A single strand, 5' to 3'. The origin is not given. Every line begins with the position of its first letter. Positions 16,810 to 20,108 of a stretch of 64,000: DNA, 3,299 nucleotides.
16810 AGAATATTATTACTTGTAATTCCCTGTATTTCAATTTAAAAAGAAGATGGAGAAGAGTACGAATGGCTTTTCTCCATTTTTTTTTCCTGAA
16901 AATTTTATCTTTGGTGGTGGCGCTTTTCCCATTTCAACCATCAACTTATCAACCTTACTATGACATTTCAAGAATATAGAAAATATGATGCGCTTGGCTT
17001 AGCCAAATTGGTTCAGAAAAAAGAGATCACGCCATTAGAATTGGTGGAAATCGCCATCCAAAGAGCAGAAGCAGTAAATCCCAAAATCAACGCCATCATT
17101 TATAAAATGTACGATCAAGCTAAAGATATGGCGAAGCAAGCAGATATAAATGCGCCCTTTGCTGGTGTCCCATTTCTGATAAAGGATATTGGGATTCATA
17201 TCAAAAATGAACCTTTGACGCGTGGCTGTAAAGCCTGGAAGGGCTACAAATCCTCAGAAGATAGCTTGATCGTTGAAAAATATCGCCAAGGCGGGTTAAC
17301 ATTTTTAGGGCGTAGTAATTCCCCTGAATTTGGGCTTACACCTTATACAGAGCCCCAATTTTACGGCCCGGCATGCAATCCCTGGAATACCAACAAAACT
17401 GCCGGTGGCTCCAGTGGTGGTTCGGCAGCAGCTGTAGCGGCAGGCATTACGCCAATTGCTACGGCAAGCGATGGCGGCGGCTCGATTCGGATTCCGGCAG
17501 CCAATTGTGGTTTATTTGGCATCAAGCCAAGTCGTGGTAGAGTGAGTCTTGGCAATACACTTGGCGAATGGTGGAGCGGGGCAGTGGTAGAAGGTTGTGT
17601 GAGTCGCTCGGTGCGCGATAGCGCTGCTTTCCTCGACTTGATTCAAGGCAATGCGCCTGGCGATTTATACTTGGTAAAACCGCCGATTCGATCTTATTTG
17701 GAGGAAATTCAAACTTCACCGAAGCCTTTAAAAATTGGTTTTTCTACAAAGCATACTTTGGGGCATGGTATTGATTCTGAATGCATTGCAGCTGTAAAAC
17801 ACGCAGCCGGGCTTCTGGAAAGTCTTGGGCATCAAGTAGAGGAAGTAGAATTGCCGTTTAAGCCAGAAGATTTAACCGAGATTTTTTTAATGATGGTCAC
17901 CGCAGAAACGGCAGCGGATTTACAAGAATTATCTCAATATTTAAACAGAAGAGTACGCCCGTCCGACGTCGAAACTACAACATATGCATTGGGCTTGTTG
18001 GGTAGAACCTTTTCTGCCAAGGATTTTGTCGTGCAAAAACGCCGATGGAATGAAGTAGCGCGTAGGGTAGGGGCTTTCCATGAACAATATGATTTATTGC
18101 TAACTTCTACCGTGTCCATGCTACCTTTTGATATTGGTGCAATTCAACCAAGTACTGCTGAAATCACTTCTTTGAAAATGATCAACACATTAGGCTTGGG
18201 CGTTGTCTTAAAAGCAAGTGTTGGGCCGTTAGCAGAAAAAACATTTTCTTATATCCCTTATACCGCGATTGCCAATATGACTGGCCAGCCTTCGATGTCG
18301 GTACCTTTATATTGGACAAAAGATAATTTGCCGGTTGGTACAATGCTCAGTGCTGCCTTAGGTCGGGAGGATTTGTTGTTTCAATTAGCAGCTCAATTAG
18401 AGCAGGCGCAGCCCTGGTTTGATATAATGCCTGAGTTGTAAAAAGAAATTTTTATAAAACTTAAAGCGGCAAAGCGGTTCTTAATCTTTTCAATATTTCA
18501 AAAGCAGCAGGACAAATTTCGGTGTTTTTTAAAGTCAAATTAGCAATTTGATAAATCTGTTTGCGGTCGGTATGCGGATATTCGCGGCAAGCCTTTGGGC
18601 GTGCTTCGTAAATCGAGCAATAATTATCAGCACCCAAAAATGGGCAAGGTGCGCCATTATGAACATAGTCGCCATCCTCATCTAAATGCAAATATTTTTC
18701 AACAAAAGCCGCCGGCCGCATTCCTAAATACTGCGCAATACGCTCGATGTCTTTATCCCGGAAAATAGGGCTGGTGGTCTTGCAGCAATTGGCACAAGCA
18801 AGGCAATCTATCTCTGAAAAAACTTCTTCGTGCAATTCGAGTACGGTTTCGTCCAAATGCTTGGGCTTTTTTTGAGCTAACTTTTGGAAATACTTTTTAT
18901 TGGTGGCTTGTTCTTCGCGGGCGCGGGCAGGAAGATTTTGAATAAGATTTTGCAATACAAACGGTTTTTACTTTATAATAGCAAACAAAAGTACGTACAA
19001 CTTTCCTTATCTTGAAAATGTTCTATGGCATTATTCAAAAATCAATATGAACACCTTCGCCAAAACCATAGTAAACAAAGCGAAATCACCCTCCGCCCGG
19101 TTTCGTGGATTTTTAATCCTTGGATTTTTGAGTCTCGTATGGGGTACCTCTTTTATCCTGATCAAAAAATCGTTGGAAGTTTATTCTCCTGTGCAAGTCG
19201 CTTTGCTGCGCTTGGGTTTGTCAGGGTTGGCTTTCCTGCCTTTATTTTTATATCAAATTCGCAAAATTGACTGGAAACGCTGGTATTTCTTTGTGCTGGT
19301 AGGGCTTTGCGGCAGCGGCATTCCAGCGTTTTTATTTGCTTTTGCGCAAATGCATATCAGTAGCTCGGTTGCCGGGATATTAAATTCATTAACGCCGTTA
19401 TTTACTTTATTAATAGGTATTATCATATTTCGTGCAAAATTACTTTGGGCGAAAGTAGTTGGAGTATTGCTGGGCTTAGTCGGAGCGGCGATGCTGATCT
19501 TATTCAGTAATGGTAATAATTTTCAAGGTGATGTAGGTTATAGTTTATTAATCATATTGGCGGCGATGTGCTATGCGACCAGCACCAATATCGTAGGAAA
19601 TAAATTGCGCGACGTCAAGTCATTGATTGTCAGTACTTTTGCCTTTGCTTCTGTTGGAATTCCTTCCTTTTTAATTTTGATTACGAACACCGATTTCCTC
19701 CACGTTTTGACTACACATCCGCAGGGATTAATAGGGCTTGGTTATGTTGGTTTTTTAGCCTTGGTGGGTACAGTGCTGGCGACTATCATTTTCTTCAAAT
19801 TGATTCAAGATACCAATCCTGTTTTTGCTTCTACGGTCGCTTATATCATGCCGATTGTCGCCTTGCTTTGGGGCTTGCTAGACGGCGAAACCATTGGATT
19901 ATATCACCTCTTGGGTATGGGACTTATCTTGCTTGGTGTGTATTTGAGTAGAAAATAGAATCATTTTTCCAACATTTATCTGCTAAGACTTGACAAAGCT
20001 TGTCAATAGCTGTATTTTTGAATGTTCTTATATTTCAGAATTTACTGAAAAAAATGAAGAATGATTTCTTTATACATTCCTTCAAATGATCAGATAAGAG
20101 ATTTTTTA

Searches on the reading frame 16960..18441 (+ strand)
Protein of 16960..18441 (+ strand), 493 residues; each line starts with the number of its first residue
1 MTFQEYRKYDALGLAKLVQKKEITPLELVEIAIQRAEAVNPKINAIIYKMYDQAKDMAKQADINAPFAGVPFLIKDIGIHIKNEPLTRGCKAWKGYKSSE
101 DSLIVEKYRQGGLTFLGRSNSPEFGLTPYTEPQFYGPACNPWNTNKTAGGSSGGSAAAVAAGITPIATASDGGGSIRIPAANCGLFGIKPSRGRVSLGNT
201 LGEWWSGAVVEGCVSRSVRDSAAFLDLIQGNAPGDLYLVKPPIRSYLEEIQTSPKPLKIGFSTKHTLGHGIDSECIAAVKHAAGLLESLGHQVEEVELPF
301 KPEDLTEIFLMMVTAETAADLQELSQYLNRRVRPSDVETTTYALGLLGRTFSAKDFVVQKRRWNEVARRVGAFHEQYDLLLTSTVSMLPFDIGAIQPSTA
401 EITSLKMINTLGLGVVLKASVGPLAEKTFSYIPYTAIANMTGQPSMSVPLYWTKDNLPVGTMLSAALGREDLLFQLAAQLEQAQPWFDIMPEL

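Call 76: search_protein_families(library=pfam, proteins=[window:16960-18441:+], max_evalue=0.0001)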
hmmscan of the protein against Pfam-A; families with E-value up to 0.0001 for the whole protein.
window:16960-18441:+ (493 aa): 1 family
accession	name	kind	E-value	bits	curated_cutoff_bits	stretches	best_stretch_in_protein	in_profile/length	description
PF01425.27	Amidase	-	3.1e-95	320.3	27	1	27-473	1-444/445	Amidase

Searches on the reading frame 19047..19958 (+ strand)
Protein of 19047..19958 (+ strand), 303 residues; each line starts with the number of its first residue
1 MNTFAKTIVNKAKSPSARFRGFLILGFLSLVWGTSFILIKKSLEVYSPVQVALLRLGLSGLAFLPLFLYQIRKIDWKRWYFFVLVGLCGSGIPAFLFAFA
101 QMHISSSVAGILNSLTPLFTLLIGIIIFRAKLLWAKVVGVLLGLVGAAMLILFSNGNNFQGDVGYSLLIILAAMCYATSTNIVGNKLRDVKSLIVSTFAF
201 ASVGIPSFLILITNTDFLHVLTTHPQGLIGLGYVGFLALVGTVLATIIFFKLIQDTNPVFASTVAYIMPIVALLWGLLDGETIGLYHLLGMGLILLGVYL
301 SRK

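Call 76: search_protein_families(library=pfam, proteins=[window:19047-19958:+], max_evalue=0.0001)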
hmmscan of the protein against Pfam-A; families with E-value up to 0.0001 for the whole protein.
window:19047-19958:+ (303 aa): 2 families
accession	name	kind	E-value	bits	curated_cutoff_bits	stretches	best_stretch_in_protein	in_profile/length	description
PF00892.27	EamA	-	9.2e-37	126.8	28.2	2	24-151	6-134/135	EamA-like transporter family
PF10639.15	TMEM234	-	2.6e-05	24.7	30.1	0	29-150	5-112/113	Putative transmembrane family 234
